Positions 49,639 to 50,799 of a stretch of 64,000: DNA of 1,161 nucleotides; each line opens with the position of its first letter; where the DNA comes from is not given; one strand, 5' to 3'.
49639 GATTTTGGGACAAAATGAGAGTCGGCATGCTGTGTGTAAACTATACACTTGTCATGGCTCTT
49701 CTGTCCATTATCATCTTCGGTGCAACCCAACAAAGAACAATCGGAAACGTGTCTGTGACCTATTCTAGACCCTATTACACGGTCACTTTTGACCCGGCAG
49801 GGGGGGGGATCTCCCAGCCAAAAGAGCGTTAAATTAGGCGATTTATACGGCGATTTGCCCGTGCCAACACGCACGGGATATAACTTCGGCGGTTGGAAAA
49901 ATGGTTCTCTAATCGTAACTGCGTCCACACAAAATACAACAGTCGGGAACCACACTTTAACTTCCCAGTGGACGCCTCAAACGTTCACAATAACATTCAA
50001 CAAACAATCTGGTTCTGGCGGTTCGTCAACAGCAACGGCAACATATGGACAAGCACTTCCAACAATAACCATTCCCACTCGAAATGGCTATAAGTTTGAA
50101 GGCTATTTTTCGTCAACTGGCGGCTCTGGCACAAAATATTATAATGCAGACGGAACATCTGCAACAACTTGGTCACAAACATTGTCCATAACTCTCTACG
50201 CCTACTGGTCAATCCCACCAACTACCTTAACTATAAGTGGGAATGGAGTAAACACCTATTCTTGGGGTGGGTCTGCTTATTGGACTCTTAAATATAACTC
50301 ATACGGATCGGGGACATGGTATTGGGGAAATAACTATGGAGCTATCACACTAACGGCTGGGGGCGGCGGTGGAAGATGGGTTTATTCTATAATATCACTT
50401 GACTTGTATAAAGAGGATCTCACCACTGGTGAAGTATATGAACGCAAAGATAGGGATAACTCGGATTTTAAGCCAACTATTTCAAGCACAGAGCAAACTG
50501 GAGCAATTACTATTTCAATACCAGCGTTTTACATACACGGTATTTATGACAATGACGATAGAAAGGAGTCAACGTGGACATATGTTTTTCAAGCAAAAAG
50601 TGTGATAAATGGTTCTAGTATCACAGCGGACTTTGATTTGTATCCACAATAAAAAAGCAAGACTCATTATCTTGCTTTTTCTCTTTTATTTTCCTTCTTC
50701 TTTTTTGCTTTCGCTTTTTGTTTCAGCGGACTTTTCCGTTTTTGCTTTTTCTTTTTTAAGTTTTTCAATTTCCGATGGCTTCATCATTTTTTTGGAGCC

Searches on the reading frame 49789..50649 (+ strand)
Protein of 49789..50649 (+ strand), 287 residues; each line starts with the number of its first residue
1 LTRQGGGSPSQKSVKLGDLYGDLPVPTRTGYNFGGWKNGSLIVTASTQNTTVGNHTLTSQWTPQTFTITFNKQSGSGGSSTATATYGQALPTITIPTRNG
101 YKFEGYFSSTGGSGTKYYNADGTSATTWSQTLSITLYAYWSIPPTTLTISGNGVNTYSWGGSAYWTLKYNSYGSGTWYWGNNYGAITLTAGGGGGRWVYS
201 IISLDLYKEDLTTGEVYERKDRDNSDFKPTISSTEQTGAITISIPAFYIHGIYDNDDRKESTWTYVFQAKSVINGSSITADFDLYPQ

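Call 31: search_protein_families(library=pfam, max_evalue=0.001, proteins=[window:49789-50649:+])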
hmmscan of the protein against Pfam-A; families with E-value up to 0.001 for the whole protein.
window:49789-50649:+ (287 aa): 1 family
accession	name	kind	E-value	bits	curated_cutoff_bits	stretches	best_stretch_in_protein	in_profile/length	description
PF09479.16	Flg_new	-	7.1e-16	58.5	27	2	5-58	8-63/65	Listeria-Bacteroides repeat domain (List_Bact_rpt)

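Call 87: search_protein_families(library=ncbifam, max_evalue=0.01, proteins=[window:49789-50649:+])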
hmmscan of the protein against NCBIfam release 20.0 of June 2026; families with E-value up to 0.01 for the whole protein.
window:49789-50649:+ (287 aa): 2 families
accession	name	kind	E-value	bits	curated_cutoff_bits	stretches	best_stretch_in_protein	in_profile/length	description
NF033188.1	internalin_H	exception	2e-05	23.4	1050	1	18-153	364-500/548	InlH/InlC2 family class 1 internalin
TIGR02543.1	List_Bact_rpt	repeat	3.4e-05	24.1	20.95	1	26-64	1-43/44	TIGR02543 family repeat protein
